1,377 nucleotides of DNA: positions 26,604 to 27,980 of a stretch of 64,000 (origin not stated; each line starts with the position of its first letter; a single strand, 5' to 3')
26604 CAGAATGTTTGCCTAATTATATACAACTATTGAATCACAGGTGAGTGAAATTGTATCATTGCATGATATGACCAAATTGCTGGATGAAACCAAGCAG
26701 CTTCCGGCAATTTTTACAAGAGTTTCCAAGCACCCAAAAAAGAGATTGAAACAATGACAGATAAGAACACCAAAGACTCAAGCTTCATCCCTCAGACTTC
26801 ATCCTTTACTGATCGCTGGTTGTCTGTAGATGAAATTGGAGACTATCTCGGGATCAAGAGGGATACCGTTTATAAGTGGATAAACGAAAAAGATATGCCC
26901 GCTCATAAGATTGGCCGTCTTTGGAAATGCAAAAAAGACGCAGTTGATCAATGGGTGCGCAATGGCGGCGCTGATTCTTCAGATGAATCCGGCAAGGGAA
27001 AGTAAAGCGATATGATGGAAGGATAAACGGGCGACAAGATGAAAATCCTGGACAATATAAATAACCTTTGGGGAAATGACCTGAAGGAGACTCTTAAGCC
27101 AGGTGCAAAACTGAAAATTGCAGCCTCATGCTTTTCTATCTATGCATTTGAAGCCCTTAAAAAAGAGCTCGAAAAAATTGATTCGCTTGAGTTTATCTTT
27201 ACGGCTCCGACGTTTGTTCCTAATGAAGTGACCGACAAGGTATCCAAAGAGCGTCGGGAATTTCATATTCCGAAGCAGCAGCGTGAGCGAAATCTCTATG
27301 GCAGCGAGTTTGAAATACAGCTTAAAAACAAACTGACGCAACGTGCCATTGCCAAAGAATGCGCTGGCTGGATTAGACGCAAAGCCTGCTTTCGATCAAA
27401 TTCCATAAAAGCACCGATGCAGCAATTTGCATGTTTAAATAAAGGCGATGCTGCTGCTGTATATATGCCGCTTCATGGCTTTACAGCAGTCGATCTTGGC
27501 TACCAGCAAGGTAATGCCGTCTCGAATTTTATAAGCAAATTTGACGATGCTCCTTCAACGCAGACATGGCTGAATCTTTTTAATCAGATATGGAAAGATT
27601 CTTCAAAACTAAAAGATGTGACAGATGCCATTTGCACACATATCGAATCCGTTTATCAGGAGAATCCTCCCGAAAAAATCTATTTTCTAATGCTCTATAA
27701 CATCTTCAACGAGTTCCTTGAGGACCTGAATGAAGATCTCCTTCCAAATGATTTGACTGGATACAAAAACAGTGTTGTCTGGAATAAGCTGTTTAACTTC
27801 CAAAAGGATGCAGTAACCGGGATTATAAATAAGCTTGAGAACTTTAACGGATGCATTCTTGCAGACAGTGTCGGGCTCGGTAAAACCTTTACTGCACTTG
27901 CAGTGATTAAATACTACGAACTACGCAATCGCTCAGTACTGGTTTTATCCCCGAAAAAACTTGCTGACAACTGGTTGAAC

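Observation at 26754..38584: Extended Type III-like operon: HTH / SNF2 helicase / DUF4391 / Mod / AlbA_2-HATPase / Res. Candidate multi-component defence system that fits no named system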

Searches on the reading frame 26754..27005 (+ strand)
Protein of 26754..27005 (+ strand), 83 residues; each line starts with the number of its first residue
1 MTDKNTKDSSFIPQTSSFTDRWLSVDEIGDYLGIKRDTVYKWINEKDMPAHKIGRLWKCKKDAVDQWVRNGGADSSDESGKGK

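Call 3: search_protein_families(library=pfam, proteins=[window:26754-27005:+], max_evalue=0.01)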
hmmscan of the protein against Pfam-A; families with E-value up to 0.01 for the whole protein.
window:26754-27005:+ (83 aa): 8 families
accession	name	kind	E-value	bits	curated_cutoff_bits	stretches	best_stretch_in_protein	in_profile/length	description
PF12728.13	HTH_17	-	7.1e-16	58.7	27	1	22-70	1-49/51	Helix-turn-helix domain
PF13384.12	HTH_23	-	3.6e-07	30.2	24.6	1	23-44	18-39/50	Homeodomain-like domain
PF13518.12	HTH_28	-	0.0022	18.5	25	0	24-44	14-34/52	Helix-turn-helix domain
PF15943.11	YdaS_toxin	-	0.0024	18.1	30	0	31-52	17-39/65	Bacterial toxin YdaS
PF07037.17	YfeC-like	-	0.0031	18.2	22.9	0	25-50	3-28/122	Transcription regulator YfeC-like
PF13022.12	HTH_Tnp_1_2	-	0.0051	17.4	27.9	1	23-48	27-52/122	Helix-turn-helix of insertion element transposase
PF13730.12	HTH_36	-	0.0061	16.8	25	0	22-45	25-48/55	Helix-turn-helix domain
PF06056.18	Terminase_5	-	0.0093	16.3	20.3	0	24-44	15-35/58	Putative ATPase subunit of terminase (gpP-like)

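Call 4: search_protein_families(library=padloc, proteins=[window:26754-27005:+], max_evalue=0.001)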
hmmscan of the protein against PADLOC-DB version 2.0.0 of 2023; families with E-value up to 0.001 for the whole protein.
window:26754-27005:+ (83 aa): 1 family
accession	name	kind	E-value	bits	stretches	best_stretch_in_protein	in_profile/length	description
PDLC04133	mad1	-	1.5e-09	36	1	19-73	2-56/60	mads_1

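Call 5: search_protein_families(library=ncbifam, proteins=[window:26754-27005:+], max_evalue=0.001)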
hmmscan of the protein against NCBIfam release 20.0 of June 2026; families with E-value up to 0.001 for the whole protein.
window:26754-27005:+ (83 aa): 2 families
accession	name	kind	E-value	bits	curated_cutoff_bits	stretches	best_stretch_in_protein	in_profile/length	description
NF047737.1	antiphage_MADS1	equivalog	1.5e-20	73.2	80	1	20-68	1-49/49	methylation-associated defense system helix-turn-helix domain-containing protein MAD1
TIGR01764.1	excise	domain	2.3e-17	63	28.8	1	22-69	1-48/49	excisionase family DNA-binding protein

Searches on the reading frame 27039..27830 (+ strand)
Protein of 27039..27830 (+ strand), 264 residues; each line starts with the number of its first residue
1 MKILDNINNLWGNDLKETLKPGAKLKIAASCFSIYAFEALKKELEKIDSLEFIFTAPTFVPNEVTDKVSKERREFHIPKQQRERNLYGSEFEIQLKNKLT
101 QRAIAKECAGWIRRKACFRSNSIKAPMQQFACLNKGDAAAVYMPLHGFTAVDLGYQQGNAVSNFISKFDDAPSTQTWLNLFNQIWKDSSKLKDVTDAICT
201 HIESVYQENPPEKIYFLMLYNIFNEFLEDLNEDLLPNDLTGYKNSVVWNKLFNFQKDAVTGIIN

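Call 40: find_homologous_proteins(query=window:27039-27830:+, max_evalue=0.00001)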
Query window:27039-27830:+ (264 aa): 1426 proteins with E <= 0.00001 among 1918 candidates; the best 120 are listed.
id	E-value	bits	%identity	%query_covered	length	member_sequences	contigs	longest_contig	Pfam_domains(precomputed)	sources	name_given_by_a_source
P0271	1.2e-162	558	92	100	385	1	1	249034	PF00176.30,PF04851.22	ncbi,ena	-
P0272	1.7e-155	534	88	100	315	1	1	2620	PF00176.30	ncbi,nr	ncbi:MAG: SNF2-related protein, partial [Thermodesulfobacteriota bacterium]|nr:SNF2-related protein 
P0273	1.2e-153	528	87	100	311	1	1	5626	-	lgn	-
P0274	6.1e-152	522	87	100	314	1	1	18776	-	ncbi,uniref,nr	ncbi:hypothetical protein QUF61_16815 [Candidatus Venteria ishoeyi]|uniref:hypothetical protein n=1 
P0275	1.6e-150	518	85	100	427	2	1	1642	PF00270.36,PF00176.30,PF04851.22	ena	-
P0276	1.8e-145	501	83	100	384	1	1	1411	PF00176.30,PF04851.22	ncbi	ncbi:helicase/SNF2 domain-containing protein, partial [methanotrophic bacterial endosymbiont of Bath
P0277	2.2e-143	494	83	100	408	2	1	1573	PF00176.30,PF04851.22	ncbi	-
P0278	6.8e-143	493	82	100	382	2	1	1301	PF00270.36,PF00176.30,PF04851.22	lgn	-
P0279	9.5e-141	486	82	100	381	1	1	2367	PF00176.30,PF04851.22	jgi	-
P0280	2.5e-140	484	81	100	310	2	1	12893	PF00176.30,PF04851.22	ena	-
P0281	1.0e-138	479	81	100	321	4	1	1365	PF00176.30,PF04851.22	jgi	jgi:hypothetical protein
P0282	7.7e-137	473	78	100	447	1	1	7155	PF00270.36,PF00176.30,PF04851.22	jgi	jgi:hypothetical protein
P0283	4.1e-136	471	78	100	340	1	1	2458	PF00176.30,PF04851.22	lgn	-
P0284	6.6e-133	460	75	100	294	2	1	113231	-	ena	-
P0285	9.7e-133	460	76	99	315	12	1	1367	-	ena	-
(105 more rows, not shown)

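Call 54: predict_structure(alignment_id=A4)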
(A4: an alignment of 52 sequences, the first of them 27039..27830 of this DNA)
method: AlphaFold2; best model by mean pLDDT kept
length: 264 residues; sequences in the alignment: 52
mean_pLDDT: 72.9   pTM: 0.66
mean pLDDT of the five models: 72.9, 72.8, 72.2, 70.0, 69.9
residues with pLDDT >= 90: 74; 70-90: 79; 50-70: 72; < 50: 39
segments of 3 or more residues with pLDDT < 50: 60-88, 208-210, 259-264
pLDDT, mean of each block of 10 residues (from residue 1): 86 92 93 86 95 75 37 36 44 60 81 94 83 86 88 74 82 89 91 87 60 54 54 57 65 57 42
secondary structure, 60 per line:
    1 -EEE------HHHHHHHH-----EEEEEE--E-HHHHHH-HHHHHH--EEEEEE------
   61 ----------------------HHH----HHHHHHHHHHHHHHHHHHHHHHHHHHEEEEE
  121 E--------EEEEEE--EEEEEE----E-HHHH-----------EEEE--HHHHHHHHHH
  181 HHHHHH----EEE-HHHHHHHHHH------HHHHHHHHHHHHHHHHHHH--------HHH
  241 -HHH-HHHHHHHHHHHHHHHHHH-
elements in order: E2-4 H11-18 E24-29 H34-39 H41-46 E49-54 H90-115 E116-121 E130-135 E138-143 H150-153 E165-168 H171-186 E191-193 H195-204 H211-229 H246-263

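Call 57: fold_search(model_id=the predicted structure, library=pdb)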
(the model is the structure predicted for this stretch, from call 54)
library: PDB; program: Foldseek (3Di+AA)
matches with E <= 10: 546; with E <= 0.001: 3
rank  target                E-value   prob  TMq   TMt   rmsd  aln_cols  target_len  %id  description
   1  7clg_B                3.1e-05  1.00  0.41  0.15   4.9       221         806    9  Crystal structure of the ATP-dependent restriction endonuclease SauUSI (released 2021-01-20)
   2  7clg_A                6.5e-05  1.00  0.40  0.14   8.9       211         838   10  Crystal structure of the ATP-dependent restriction endonuclease SauUSI (released 2021-01-20)
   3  4rct_A                3.1e-04  1.00  0.44  0.34   7.8       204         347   10  Crystal structure of R-protein of NgoAVII restriction endonuclease (released 2014-12-24)
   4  8yr5_E                2.4e-03  0.99  0.34  0.23   7.3       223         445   11  Crystal structure of E. coli phosphatidylserine synthase in apo state (released 2024-11-20)
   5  8yr5_H                2.4e-03  0.98  0.35  0.24   9.5       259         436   12  Crystal structure of E. coli phosphatidylserine synthase in apo state (released 2024-11-20)
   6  8yr5_C                2.9e-03  0.97  0.33  0.22   9.6       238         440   12  Crystal structure of E. coli phosphatidylserine synthase in apo state (released 2024-11-20)
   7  8yr5_I                2.9e-03  0.97  0.33  0.22   9.6       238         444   12  Crystal structure of E. coli phosphatidylserine synthase in apo state (released 2024-11-20)
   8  8yr6                  3.9e-03  0.98  0.35  0.23  11.4       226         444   13  Crystal structure of E. coli phosphatidylserine synthase complexed with 16:0/16:0 CDP-DG (released 2024-11-20)
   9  8yr5_A                4.4e-03  0.98  0.34  0.23   7.3       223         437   11  Crystal structure of E. coli phosphatidylserine synthase in apo state (released 2024-11-20)
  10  8yr5_D                4.9e-03  0.98  0.33  0.22   7.1       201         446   11  Crystal structure of E. coli phosphatidylserine synthase in apo state (released 2024-11-20)
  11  8yr5_B                5.6e-03  0.96  0.34  0.22   9.4       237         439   12  Crystal structure of E. coli phosphatidylserine synthase in apo state (released 2024-11-20)
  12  8yr5_J                5.9e-03  0.98  0.35  0.23   7.2       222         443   11  Crystal structure of E. coli phosphatidylserine synthase in apo state (released 2024-11-20)
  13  3hsi_B                5.9e-03  0.97  0.36  0.23  10.8       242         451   16  Crystal structure of phosphatidylserine synthase Haemophilus influenzae Rd KW20 (released 2009-06-30)
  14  8yr5_L                7.1e-03  0.96  0.32  0.21   7.3       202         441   11  Crystal structure of E. coli phosphatidylserine synthase in apo state (released 2024-11-20)
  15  8yr5_G                7.5e-03  0.95  0.34  0.23   9.4       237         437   12  Crystal structure of E. coli phosphatidylserine synthase in apo state (released 2024-11-20)
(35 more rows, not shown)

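Call 94: search_protein_families(library=pfam, proteins=[window:27039-27830:+], max_evalue=1)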
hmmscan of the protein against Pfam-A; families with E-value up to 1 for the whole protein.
window:27039-27830:+ (264 aa): 1 family
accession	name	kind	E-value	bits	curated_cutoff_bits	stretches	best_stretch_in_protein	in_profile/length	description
PF00675.25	Peptidase_M16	-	0.26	11.6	22.3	1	33-87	73-132/149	Insulinase (Peptidase family M16)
